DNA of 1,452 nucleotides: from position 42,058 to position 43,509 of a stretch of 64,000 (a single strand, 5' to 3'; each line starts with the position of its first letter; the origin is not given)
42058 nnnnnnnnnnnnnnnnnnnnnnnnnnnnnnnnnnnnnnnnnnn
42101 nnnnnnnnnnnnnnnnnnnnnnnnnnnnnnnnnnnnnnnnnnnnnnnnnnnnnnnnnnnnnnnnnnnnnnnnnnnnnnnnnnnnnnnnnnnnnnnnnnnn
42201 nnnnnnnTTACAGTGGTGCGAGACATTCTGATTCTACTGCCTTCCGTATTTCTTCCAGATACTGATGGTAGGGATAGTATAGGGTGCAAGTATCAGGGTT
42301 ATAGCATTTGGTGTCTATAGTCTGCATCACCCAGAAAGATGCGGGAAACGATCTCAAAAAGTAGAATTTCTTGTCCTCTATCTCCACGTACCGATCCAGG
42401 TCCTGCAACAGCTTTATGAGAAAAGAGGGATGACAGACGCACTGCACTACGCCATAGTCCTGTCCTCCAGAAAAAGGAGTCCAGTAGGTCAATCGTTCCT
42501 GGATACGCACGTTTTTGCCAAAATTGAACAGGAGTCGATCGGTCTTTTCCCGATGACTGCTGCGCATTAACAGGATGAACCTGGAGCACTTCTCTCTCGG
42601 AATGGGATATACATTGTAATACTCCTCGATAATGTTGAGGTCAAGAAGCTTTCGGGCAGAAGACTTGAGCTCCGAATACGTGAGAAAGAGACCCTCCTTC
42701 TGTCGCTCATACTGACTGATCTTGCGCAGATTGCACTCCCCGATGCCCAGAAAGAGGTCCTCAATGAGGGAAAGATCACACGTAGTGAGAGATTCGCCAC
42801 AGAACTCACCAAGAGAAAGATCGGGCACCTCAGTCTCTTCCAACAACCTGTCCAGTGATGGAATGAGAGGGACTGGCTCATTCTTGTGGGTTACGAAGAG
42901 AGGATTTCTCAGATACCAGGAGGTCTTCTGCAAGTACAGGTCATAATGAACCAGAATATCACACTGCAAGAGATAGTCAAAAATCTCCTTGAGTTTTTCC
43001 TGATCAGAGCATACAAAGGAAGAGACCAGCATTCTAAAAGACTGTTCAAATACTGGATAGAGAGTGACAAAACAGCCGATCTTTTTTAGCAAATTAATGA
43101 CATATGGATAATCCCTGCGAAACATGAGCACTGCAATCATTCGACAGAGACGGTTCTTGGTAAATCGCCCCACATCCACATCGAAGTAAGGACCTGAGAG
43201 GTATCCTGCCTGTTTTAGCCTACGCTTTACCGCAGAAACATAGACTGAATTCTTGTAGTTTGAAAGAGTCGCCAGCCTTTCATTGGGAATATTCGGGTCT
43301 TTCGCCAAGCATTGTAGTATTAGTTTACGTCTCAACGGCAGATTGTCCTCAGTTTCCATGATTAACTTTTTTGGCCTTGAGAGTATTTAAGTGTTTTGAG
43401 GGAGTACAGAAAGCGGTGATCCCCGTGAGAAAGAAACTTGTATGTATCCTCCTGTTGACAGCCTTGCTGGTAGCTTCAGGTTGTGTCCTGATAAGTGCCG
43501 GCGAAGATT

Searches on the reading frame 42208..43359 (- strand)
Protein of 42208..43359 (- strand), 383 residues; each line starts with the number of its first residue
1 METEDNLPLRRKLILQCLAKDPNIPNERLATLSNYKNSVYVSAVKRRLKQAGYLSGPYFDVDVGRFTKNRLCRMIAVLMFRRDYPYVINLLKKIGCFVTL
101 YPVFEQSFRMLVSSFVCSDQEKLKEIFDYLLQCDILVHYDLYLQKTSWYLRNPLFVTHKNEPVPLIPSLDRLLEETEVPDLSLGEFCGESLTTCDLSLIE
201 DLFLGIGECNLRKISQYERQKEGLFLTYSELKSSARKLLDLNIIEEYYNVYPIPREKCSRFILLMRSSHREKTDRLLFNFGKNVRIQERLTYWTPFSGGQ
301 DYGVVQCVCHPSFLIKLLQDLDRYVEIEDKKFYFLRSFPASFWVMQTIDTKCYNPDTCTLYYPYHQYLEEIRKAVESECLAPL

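Call 48: search_protein_families(library=pfam, proteins=[window:42208-43359:-], max_evalue=0.1)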
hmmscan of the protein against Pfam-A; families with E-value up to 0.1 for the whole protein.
window:42208-43359:- (383 aa): 2 families
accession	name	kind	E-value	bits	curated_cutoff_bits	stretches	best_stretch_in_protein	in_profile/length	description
PF13412.12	HTH_24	-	0.025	14.6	21.9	0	11-36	5-30/48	Winged helix-turn-helix DNA-binding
PF25189.1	Tad8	-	0.066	13.4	27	0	245-262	37-54/76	Type II Thoeris inhibitor Tad8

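Call 61: find_homologous_proteins(query=window:42208-43359:-, max_evalue=0.001)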
Query window:42208-43359:- (383 aa): 25 proteins with E <= 0.001 among 7944 candidates.
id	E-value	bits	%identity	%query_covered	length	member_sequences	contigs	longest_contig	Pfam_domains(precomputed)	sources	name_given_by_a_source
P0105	8.1e-243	824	94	100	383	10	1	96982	-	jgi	jgi:hypothetical protein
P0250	1.1e-240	816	92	100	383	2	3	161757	-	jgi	jgi:hypothetical protein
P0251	2.8e-189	647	74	100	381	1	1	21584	-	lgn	-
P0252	2.2e-187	641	73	100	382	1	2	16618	-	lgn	-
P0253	6.1e-187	640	73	100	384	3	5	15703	-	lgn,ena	-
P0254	1.2e-186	639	72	100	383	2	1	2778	-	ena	-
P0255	3.8e-186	637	72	100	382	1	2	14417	-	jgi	jgi:hypothetical protein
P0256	2.2e-185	634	72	100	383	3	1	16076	-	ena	-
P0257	4.2e-185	634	71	100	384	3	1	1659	-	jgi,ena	-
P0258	2.4e-184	631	71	100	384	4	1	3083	-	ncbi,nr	ncbi:MAG: hypothetical protein HXS54_00170 [Theionarchaea archaeon]|nr:hypothetical protein [Theiona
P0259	2.6e-184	631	71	100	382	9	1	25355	-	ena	-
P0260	3.7e-183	627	72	98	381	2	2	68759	-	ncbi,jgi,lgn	ncbi:MAG: hypothetical protein PVF58_08265 [Candidatus Methanofastidiosia archaeon]|jgi:hypothetical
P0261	2.1e-182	625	71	100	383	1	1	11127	-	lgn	-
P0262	2.8e-182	624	72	100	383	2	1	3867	-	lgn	-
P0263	2.0e-181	621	73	98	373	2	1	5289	-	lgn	-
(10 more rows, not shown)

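Call 76: search_protein_families(library=phrogs, proteins=[window:42208-43359:-], max_evalue=0.01)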
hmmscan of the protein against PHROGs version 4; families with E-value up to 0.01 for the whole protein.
window:42208-43359:- (383 aa): 0 families

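Call 77: search_protein_families(library=padloc, proteins=[window:42208-43359:-], max_evalue=0.01)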
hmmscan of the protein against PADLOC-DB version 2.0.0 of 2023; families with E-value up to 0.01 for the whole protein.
window:42208-43359:- (383 aa): 0 families
